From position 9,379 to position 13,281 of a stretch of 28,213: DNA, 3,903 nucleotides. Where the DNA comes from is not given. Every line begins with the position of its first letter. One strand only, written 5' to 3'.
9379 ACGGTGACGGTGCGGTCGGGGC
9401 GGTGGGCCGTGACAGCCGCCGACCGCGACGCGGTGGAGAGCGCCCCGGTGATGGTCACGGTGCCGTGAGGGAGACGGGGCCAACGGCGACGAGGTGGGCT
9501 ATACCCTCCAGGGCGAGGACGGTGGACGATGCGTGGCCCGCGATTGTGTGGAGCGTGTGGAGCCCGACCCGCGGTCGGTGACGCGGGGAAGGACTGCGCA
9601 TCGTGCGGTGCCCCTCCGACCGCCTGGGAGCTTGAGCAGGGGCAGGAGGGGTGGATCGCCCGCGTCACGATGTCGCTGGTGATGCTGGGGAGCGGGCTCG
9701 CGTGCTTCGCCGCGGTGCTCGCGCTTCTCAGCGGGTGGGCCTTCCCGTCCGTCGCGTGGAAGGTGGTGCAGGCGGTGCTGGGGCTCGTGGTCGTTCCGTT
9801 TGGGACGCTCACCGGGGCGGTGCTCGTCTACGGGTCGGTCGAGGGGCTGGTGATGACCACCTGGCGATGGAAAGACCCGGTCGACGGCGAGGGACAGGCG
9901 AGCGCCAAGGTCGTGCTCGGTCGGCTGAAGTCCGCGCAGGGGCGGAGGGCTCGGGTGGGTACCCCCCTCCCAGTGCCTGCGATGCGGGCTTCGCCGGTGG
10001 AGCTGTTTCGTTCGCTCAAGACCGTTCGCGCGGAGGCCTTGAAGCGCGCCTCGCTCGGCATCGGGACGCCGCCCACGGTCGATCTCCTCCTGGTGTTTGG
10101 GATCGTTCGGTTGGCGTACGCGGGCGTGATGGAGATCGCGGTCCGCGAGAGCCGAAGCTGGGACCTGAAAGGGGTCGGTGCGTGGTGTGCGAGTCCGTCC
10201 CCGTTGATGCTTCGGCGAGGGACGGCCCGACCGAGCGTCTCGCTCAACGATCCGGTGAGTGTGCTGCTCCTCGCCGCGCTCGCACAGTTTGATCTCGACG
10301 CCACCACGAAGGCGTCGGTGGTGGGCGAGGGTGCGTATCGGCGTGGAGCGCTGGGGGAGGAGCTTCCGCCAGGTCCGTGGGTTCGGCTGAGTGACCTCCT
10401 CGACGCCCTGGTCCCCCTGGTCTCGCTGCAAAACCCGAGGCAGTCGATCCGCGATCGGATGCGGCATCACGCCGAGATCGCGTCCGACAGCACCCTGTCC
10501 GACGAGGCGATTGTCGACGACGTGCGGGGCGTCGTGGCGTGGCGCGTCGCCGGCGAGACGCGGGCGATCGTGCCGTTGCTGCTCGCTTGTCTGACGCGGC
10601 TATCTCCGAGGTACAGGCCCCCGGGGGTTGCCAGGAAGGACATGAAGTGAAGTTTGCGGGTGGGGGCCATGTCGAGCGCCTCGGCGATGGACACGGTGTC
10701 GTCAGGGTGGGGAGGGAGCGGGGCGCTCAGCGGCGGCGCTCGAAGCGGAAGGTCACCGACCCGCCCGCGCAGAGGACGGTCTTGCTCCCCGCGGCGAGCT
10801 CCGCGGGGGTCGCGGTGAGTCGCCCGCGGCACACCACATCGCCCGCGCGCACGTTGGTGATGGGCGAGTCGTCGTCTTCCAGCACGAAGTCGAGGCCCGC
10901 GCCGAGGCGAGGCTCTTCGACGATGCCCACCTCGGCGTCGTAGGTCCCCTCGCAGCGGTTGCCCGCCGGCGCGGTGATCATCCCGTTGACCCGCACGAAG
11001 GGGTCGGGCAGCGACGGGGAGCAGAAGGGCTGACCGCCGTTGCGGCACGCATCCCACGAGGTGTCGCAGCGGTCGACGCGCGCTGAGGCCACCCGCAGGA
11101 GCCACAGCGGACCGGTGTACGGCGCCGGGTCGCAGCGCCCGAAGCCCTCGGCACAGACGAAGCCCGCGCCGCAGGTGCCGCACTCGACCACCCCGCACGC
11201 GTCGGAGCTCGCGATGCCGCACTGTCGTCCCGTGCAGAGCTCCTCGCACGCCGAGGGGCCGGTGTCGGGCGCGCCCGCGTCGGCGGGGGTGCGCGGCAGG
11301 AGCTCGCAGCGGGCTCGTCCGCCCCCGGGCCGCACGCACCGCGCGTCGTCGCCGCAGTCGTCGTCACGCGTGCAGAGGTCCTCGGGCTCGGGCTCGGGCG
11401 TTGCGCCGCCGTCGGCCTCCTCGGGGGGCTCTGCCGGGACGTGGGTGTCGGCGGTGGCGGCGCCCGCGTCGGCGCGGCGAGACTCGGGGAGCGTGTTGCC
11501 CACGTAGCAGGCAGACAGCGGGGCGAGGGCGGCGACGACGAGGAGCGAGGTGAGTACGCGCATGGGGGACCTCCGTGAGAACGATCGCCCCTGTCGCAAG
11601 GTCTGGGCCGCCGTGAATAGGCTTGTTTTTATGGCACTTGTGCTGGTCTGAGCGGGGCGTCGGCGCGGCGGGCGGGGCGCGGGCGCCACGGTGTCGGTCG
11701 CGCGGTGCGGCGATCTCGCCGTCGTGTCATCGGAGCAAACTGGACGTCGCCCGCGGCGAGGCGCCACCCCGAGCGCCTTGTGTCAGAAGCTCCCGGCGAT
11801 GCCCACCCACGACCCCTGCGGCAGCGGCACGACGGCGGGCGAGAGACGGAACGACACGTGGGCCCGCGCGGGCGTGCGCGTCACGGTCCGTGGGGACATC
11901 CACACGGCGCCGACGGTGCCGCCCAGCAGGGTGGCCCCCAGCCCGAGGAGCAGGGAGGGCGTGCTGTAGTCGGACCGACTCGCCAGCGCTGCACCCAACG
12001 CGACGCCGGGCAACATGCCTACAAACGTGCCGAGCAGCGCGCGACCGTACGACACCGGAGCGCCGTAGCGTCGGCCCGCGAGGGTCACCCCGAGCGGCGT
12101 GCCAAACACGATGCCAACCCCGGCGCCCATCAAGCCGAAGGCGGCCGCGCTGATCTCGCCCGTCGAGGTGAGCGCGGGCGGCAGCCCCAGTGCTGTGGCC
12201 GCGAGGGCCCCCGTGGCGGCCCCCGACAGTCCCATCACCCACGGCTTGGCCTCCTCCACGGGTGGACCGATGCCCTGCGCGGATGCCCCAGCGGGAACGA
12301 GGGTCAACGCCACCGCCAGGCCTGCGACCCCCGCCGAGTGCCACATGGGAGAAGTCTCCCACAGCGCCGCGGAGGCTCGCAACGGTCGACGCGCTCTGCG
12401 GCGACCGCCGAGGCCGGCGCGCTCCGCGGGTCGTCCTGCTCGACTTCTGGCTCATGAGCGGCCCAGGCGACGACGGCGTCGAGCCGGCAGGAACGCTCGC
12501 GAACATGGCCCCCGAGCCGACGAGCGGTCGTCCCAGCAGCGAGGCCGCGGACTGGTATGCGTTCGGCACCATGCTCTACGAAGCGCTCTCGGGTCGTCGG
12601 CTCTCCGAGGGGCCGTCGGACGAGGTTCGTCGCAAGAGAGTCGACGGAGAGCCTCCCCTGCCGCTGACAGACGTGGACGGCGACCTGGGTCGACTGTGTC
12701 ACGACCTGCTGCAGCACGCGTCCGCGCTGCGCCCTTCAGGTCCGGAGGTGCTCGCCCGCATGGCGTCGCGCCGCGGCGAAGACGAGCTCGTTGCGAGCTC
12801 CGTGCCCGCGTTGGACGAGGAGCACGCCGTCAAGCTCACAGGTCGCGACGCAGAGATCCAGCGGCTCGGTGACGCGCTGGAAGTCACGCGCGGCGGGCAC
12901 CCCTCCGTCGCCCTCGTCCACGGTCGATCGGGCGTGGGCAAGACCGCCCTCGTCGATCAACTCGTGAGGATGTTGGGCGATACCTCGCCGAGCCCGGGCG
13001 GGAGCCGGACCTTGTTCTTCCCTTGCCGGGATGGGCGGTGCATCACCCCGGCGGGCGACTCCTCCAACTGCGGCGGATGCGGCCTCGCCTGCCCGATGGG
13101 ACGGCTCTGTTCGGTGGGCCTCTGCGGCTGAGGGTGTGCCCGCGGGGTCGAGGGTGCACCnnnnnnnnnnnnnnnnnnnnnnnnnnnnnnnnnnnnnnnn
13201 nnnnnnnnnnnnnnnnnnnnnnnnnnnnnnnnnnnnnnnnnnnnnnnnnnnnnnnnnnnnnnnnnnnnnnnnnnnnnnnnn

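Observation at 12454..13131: Fragment of a STAND-type Ser/Thr kinase (kinase C-lobe + AAA_16 start), convergent with a WD40 gene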

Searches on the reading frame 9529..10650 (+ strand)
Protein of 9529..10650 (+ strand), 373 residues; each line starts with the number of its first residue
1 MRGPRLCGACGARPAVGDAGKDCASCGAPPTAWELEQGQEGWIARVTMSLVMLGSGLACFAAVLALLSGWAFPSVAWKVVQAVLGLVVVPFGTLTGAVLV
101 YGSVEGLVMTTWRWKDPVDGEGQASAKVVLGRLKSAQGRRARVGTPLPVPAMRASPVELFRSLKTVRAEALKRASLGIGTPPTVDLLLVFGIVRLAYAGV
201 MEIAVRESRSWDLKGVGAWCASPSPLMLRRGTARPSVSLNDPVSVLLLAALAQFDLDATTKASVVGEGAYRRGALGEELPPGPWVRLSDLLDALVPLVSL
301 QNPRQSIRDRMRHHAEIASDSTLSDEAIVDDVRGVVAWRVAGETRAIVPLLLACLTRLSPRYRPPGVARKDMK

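Call 3: search_protein_families(library=pfam, proteins=[window:9529-10650:+], max_evalue=0.1)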
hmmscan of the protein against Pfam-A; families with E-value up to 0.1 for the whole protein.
window:9529-10650:+ (373 aa): 0 families

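Call 22: search_protein_families(library=ncbifam, proteins=[window:9529-10650:+], max_evalue=0.1)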
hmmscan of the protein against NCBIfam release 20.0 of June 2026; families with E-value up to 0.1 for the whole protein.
window:9529-10650:+ (373 aa): 0 families

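Call 50: search_protein_families(library=padloc, proteins=[window:9529-10650:+], max_evalue=0.01)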
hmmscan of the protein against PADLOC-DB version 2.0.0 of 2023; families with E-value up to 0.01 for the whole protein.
window:9529-10650:+ (373 aa): 0 families

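Call 59: find_related_loci(query=window:9529-10647:+, collection=metagenome_contigs, flank=10000)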
Query window:9529-10647:+ (373 aa) in metagenome_contigs; peptide patterns used: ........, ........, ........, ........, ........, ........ (x = any residue, [..] = any of these).
228 stretches matched a pattern, but none encodes a relative of the query by tblastn (E <= 1e-3).
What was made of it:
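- Tried and rejected: The 373-aa neighbour found nothing in metagenomes (call 59).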

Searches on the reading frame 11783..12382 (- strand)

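Call 3: search_protein_families(library=pfam, proteins=[window:11783-12382:-], max_evalue=0.1)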
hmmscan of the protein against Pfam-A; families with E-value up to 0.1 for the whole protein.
window:11783-12382:- (199 aa): 1 family
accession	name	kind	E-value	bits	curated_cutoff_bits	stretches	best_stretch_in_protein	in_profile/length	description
PF04133.19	Vps55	-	0.057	13.7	24.6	0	56-100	69-113/120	Vacuolar protein sorting 55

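Call 22: search_protein_families(library=ncbifam, proteins=[window:11783-12346:-], max_evalue=0.1)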
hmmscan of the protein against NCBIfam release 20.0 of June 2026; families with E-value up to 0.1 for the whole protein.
window:11783-12346:- (187 aa): 0 families

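Call 50: search_protein_families(library=padloc, proteins=[P0019, P0020], max_evalue=0.01)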
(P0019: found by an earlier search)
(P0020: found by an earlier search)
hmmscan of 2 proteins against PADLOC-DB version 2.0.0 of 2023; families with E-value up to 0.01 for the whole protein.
P0019 (353 aa): 0 families

P0020 (187 aa): 0 families

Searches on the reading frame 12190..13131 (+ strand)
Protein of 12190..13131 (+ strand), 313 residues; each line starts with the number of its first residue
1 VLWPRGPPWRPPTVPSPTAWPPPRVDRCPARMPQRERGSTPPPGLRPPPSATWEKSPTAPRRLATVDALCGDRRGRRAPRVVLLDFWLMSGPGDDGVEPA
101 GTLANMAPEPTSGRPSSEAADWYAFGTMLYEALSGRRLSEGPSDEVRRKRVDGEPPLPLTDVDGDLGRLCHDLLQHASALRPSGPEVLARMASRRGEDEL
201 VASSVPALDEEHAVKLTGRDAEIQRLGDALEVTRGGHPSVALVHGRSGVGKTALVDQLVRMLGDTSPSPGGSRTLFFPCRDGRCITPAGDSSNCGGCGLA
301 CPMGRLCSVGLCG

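Call 3: search_protein_families(library=pfam, proteins=[window:12190-13131:+], max_evalue=0.1)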
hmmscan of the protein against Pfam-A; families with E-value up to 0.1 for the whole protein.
window:12190-13131:+ (313 aa): 13 families
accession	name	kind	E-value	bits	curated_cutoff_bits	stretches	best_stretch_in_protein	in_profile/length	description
PF13191.12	AAA_16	-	7.8e-12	46.4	32.6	1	215-265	1-51/167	AAA ATPase domain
PF00069.31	Pkinase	-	2e-05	24.5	31.7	1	98-188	156-258/263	Protein kinase domain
PF04885.19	Stig1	-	4.5e-05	24.3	24.1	1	279-313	49-83/85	Stigma-specific STIG1-like protein family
PF05729.18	NACHT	-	0.00039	20.7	26.7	1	240-287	2-50/167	NACHT domain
PF01637.24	ATPase_2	-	0.0015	18.8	33.2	1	219-264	4-46/225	ATPase domain predominantly from Archaea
PF13401.12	AAA_22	-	0.0029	18.4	27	1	237-282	4-44/130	AAA domain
PF20703.3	nSTAND1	-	0.0064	16.6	27.1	1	209-255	9-50/379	Novel STAND NTPase 1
PF02367.23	TsaE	-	0.034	14.5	26.6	1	221-265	5-48/128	Threonylcarbamoyl adenosine biosynthesis protein TsaE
PF07714.23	PK_Tyr_Ser-Thr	-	0.037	13.8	23.1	1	106-138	171-204/258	Protein tyrosine and serine/threonine kinase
PF13555.12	AAA_29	-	0.046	13.9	27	1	240-262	24-46/61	P-loop containing region of AAA domain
PF25201.1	nSTAND6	-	0.063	13.8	27.7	1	218-260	3-40/148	Novel STAND NTPase 6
PF00910.28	RNA_helicase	-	0.07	14.1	21.5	0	242-272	2-32/105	RNA helicase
PF05621.17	TniB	-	0.078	12.8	22.4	0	209-261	6-58/189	Bacterial TniB protein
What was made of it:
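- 12832..12996 (+): N-terminal stub of an AAA_16 (STAND-type) NTPase, covering the lead-in helix, strand 1 and Walker A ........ (12922-12945) with its helix. It may extend to about 13020 (TLFF aligning with the VVL strand). Walker B and everything beyond are absent. Pfam AAA_16 profile 1-51 of 167, 46.4 bits (call 3).
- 13024..13128 (+): One Stig1-type six-cysteine repeat unit (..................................), in frame, followed by Gly and the stop codon. It is a module typical of secreted proteins, here sitting in an ORF with no signal peptide. Pfam Stig1 24.3 bits against a gathering score of 24.1, E=4.5e-5 (call 3).
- Checked: Pfam AAA_16, profile positions 1-51 of 167: 12832-12984, 46.4 bits (call 3).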
